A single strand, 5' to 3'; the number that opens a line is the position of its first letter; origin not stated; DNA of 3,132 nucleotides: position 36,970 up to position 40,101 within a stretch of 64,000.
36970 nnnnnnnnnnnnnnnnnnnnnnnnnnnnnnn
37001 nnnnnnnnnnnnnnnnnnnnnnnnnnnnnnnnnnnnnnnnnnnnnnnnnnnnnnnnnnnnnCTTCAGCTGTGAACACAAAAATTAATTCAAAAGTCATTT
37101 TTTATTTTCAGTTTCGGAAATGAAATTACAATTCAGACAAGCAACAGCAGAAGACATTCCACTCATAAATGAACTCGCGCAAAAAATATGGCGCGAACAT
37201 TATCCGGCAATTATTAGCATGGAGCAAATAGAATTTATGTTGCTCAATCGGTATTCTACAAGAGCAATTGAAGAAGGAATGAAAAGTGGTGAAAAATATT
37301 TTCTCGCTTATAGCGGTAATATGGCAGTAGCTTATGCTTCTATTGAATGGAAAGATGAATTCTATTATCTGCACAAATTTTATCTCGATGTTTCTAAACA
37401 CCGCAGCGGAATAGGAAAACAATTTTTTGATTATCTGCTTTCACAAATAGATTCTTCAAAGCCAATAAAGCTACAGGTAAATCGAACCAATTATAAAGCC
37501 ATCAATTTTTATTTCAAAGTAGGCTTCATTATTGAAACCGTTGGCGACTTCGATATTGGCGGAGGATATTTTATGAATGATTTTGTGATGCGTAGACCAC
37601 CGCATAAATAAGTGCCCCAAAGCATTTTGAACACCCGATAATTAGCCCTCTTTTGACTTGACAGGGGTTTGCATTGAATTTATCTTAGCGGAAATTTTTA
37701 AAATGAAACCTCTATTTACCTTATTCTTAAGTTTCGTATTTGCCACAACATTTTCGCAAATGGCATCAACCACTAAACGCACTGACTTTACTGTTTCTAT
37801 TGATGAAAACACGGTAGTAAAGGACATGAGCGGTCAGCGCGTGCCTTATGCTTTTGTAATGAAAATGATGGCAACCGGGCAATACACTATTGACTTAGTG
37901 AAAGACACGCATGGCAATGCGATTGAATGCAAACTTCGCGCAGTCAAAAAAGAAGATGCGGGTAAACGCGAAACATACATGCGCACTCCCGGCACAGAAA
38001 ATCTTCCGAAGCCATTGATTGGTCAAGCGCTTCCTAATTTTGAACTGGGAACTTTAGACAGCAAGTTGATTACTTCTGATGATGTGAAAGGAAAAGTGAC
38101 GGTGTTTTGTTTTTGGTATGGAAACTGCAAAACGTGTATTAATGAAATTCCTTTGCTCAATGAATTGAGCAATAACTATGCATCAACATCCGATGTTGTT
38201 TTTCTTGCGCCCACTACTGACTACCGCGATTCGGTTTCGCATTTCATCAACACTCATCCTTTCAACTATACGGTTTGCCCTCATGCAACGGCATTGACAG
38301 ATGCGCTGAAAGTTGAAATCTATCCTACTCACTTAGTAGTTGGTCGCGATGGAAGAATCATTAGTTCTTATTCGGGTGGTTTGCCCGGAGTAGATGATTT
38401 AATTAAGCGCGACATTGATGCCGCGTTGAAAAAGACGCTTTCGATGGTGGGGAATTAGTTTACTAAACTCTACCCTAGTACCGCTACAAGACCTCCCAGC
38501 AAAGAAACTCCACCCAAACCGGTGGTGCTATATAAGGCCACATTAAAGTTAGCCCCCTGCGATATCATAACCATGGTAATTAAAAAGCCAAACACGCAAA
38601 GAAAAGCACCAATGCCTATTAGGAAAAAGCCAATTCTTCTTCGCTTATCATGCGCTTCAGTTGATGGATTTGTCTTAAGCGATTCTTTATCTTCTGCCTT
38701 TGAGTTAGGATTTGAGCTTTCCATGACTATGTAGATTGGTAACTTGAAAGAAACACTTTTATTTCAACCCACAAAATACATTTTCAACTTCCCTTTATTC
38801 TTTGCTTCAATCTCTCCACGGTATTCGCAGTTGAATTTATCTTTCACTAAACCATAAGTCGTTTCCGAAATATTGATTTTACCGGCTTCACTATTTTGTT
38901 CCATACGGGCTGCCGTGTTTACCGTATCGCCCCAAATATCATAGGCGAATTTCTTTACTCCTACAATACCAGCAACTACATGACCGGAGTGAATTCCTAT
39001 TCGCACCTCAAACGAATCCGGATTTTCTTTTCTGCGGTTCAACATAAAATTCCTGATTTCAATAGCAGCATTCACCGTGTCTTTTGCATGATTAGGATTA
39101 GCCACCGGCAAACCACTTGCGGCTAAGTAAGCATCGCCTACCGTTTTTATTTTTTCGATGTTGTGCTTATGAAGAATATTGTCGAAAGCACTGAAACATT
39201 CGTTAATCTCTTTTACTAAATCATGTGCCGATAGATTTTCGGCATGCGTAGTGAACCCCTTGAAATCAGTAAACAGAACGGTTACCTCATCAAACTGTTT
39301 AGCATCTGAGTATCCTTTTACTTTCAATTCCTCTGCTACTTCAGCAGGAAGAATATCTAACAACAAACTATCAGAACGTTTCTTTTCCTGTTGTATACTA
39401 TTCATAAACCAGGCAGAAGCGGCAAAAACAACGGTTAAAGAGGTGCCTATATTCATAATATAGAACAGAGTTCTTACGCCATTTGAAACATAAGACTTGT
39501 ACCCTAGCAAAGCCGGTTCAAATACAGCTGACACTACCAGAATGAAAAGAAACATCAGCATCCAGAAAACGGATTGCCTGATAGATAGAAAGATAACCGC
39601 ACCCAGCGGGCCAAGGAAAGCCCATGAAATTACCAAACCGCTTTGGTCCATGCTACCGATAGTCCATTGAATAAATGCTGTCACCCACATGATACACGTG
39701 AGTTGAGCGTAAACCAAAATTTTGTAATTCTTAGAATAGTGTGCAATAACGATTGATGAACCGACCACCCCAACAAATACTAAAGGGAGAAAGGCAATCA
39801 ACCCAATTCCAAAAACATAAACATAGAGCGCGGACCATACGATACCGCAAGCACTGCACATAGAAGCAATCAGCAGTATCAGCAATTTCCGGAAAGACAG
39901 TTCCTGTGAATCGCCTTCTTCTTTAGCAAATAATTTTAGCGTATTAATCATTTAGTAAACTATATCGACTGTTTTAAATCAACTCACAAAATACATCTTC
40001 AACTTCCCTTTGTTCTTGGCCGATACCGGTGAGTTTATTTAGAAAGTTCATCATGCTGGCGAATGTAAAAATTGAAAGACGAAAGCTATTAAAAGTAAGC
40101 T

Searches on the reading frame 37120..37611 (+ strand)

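Call 47: search_protein_families(library=pfam, proteins=[window:37120-37611:+], max_evalue=0.00001)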
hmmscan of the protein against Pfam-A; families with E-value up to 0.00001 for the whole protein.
window:37120-37611:+ (163 aa): 3 families
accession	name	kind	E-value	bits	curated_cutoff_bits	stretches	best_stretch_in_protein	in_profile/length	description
PF13673.13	Acetyltransf_10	-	6.1e-10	39.6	23.6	1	35-137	8-108/128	Acetyltransferase (GNAT) domain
PF13508.13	Acetyltransf_7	-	2e-07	31.7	27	1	57-137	2-83/84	Acetyltransferase (GNAT) domain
PF00583.31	Acetyltransf_1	-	3.8e-07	30.8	20.7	1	53-136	28-116/116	Acetyltransferase (GNAT) family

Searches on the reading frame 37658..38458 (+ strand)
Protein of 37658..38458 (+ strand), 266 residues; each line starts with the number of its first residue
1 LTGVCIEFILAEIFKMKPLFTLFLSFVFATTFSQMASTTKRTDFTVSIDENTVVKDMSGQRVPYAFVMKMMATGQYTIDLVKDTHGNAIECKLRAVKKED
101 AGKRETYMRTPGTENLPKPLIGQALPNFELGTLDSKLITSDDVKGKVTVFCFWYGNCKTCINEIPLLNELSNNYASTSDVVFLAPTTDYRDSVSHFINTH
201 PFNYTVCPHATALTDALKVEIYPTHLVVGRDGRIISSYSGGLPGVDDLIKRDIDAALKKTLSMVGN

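Call 47: search_protein_families(library=pfam, proteins=[window:37658-38458:+], max_evalue=0.00001)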
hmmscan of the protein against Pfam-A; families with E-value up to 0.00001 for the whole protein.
window:37658-38458:+ (266 aa): 3 families
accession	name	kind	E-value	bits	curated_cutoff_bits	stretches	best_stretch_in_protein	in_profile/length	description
PF00578.27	AhpC-TSA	-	9.1e-14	51.9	26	1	121-235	1-122/124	AhpC/TSA family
PF08534.16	Redoxin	-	1e-13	51.8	26.6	1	122-244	3-139/148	Redoxin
PF13905.12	Thioredoxin_8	-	2.1e-06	28.4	27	1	145-234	1-94/94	Thioredoxin-like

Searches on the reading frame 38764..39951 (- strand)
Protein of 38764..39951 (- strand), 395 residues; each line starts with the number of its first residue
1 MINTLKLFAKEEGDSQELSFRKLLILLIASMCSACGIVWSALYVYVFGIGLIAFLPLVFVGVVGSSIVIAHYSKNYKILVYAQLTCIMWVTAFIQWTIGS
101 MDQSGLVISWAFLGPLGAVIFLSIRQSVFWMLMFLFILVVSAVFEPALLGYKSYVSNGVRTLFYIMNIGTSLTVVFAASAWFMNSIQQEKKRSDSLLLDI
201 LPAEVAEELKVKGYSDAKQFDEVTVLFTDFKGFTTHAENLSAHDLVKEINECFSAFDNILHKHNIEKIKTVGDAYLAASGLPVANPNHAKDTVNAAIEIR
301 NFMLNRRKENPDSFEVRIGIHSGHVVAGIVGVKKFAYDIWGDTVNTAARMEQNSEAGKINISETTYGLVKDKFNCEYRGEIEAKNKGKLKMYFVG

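Call 48: search_protein_families(library=pfam, proteins=[window:38764-39951:-], max_evalue=0.00001)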
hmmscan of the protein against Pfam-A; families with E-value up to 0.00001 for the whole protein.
window:38764-39951:- (395 aa): 1 family
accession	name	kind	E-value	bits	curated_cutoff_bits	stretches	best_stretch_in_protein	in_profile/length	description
PF00211.25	Guanylate_cyc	-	1.1e-56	191.8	21.9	1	217-394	3-181/183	Adenylate and Guanylate cyclase catalytic domain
